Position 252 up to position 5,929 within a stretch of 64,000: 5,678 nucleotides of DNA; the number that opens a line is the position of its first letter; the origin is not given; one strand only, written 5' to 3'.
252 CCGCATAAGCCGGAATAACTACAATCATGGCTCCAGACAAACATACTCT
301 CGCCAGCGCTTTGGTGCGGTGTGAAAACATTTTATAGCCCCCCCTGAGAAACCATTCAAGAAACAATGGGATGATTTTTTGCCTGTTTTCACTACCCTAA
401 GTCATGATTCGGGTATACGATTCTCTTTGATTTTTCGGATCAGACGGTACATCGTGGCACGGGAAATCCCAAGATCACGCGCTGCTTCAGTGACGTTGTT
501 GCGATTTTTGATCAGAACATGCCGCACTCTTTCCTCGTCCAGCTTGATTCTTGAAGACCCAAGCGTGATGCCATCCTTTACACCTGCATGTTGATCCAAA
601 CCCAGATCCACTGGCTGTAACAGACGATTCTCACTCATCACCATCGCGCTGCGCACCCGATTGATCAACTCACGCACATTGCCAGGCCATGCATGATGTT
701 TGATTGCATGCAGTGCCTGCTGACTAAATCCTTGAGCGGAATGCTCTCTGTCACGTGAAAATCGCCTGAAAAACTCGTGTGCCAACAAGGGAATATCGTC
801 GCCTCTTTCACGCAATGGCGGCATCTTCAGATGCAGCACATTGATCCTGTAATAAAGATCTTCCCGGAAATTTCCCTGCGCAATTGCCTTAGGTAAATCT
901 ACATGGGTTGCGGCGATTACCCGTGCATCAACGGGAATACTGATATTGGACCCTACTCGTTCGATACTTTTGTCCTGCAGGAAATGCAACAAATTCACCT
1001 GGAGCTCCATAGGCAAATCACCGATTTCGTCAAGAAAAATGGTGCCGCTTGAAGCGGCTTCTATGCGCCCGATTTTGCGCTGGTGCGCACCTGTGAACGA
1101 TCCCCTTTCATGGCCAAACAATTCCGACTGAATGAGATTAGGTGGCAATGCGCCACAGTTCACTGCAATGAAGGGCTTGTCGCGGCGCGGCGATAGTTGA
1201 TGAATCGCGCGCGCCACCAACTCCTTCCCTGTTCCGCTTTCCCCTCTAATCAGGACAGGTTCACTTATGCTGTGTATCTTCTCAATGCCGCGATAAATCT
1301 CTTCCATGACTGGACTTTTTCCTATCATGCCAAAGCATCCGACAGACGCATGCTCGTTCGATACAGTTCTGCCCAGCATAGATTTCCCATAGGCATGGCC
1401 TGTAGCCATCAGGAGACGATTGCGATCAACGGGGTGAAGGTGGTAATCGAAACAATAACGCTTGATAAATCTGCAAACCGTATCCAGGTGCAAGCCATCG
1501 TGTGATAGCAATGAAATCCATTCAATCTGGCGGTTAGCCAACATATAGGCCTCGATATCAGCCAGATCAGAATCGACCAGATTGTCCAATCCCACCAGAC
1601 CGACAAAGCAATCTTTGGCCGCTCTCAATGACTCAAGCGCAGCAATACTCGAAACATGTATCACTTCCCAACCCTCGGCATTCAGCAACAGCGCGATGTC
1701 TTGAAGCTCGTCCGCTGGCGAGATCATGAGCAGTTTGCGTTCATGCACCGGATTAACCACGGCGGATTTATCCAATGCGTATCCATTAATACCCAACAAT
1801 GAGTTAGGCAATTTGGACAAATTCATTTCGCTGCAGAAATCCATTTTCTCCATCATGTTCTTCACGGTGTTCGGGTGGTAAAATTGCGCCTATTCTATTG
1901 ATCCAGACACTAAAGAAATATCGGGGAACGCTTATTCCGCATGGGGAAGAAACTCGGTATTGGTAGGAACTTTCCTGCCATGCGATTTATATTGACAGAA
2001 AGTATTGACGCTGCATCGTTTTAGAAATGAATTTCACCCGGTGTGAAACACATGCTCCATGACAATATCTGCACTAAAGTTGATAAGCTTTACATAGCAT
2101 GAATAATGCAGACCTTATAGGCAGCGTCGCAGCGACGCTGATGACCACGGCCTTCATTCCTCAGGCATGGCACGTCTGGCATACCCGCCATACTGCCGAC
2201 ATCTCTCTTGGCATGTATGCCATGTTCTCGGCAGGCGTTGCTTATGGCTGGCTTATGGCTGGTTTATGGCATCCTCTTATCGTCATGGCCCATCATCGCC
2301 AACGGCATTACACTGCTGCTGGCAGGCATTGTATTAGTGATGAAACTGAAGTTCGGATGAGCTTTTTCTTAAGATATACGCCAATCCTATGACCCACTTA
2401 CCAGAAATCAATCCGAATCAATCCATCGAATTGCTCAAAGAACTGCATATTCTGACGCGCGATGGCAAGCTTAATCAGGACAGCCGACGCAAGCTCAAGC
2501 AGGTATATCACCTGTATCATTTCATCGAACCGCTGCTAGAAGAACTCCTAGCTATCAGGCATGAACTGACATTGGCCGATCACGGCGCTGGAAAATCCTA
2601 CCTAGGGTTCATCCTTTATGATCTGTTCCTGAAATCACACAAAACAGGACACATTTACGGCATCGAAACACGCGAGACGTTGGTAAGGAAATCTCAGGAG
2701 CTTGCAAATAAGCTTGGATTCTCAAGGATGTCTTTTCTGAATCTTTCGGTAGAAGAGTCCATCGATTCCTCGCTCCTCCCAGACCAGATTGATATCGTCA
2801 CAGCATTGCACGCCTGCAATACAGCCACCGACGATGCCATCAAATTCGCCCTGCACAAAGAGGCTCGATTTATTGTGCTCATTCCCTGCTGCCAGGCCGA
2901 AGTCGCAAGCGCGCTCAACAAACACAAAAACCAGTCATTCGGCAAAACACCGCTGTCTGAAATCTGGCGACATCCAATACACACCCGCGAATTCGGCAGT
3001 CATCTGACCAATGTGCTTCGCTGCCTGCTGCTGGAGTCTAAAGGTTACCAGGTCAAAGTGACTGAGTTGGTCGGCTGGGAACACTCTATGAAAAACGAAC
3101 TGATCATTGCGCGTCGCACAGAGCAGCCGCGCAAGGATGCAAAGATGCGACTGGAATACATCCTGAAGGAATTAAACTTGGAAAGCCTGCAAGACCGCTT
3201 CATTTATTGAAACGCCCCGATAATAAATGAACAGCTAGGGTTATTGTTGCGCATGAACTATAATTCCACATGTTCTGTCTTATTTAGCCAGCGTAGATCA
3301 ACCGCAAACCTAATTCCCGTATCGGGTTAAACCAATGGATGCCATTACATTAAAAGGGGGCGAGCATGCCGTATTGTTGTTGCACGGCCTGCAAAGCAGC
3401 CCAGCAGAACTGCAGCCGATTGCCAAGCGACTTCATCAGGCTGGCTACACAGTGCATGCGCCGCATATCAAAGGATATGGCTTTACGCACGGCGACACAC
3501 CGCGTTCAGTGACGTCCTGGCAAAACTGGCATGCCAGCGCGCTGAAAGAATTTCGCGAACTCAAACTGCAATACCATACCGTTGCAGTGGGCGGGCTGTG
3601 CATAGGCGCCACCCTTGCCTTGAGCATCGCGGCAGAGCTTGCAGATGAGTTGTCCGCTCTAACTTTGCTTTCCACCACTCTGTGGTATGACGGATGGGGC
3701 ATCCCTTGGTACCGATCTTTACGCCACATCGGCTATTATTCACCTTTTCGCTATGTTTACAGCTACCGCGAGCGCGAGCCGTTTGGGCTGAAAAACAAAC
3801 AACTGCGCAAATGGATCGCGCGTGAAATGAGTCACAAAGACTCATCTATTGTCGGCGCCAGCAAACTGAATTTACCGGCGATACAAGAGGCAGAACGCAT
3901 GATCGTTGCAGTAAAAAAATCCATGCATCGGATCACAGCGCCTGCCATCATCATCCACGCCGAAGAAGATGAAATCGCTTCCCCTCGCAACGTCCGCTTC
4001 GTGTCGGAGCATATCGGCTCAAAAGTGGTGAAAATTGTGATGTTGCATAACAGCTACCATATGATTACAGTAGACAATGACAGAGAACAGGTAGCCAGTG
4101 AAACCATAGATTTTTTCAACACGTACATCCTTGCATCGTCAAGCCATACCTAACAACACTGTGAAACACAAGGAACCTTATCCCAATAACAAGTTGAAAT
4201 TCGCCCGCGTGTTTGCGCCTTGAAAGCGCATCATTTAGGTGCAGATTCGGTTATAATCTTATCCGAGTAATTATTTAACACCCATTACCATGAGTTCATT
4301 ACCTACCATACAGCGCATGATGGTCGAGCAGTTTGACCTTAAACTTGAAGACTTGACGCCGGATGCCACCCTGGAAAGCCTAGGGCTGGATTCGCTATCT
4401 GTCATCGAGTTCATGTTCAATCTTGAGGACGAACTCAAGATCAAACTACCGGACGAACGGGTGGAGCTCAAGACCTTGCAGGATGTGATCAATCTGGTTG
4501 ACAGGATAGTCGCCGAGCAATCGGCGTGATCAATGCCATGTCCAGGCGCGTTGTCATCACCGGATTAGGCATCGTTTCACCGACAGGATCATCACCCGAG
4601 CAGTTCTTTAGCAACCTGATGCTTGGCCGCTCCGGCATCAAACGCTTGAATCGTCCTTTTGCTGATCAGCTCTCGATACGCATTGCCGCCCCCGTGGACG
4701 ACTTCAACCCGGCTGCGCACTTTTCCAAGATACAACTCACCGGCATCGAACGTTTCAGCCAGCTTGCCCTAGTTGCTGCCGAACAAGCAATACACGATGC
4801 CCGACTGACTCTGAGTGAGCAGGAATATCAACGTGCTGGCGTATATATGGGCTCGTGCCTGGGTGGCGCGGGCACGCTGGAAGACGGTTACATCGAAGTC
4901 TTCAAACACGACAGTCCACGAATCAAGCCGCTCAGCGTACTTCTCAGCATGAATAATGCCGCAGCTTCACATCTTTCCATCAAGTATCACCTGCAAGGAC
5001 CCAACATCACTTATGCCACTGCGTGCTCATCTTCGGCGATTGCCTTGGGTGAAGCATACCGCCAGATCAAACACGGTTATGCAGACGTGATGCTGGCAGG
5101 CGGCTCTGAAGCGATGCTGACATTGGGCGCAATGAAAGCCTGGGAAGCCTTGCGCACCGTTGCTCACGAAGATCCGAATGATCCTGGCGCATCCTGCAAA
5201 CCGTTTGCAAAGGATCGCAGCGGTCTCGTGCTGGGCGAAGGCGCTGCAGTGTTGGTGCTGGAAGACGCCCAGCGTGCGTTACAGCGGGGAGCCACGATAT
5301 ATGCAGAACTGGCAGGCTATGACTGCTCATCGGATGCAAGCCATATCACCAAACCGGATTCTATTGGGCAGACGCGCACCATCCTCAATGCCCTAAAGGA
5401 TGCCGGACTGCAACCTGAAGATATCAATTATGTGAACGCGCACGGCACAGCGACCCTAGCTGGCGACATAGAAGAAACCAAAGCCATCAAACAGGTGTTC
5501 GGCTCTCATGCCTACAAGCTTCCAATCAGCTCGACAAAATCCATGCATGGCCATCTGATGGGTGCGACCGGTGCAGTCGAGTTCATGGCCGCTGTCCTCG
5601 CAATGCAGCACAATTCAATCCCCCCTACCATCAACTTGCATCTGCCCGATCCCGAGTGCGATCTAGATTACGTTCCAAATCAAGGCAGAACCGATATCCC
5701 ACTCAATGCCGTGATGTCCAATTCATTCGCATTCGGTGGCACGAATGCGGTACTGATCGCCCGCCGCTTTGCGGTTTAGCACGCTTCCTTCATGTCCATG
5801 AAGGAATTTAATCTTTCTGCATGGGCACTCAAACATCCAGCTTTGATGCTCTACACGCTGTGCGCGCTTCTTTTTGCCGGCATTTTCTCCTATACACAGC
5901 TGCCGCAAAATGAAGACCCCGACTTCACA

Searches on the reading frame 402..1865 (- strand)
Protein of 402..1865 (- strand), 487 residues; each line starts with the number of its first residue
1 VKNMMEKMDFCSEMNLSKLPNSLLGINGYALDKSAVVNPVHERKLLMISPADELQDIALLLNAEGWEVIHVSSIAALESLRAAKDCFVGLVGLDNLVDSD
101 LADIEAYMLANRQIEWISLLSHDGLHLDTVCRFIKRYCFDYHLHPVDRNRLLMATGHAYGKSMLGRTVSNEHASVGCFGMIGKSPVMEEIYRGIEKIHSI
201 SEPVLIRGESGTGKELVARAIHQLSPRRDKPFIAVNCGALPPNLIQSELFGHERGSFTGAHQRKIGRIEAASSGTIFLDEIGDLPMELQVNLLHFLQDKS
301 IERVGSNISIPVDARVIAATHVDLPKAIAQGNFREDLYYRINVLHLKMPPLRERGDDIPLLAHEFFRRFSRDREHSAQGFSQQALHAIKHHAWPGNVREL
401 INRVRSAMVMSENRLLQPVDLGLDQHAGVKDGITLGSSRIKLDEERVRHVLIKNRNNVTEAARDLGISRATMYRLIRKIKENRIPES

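Call 59: search_protein_families(library=pfam, proteins=[window:402-1865:-], max_evalue=0.00001)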
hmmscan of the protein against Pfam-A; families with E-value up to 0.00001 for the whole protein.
window:402-1865:- (487 aa): 5 families
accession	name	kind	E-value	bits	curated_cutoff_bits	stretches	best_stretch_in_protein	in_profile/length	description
PF00158.32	Sigma54_activat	-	5.1e-70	234.9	20.2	1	180-346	1-167/168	Sigma-54 interaction domain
PF14532.12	Sigma54_activ_2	-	5.1e-22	79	25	1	181-351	1-138/138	Sigma-54 interaction domain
PF25601.1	AAA_lid_14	-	5.2e-21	74.7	27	1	352-423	1-72/87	AAA+ ATPase lid domain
PF20161.5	VpsR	-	4.5e-20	72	23.7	1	41-154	9-119/121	VpsR domain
PF02954.25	HTH_8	-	3.9e-06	26.9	22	0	445-477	8-40/42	Bacterial regulatory protein, Fis family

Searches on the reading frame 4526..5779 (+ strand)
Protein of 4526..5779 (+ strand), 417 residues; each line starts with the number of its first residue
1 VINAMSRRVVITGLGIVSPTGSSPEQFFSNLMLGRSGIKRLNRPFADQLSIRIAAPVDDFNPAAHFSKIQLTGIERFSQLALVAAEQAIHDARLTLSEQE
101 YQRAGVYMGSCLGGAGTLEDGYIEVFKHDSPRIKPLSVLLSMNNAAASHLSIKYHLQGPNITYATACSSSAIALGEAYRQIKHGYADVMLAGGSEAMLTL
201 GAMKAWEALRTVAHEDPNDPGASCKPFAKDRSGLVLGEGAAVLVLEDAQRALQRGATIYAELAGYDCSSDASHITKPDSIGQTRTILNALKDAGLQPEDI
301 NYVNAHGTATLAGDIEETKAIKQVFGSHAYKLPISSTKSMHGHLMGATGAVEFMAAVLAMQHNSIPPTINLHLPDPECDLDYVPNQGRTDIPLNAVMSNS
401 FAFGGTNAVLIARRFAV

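Call 59: search_protein_families(library=pfam, proteins=[window:4526-5779:+], max_evalue=0.00001)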
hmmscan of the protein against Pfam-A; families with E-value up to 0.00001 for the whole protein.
window:4526-5779:+ (417 aa): 3 families
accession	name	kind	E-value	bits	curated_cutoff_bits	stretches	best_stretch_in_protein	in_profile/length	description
PF00109.32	ketoacyl-synt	-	1.4e-51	176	20.8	1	7-250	2-251/252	Beta-ketoacyl synthase, N-terminal domain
PF02801.28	Ketoacyl-synt_C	-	6.6e-38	129.8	20.8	1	259-371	1-118/119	Beta-ketoacyl synthase, C-terminal domain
PF00108.29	Thiolase_N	-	6.5e-06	26.1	26.4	0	145-205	65-123/260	Thiolase, N-terminal domain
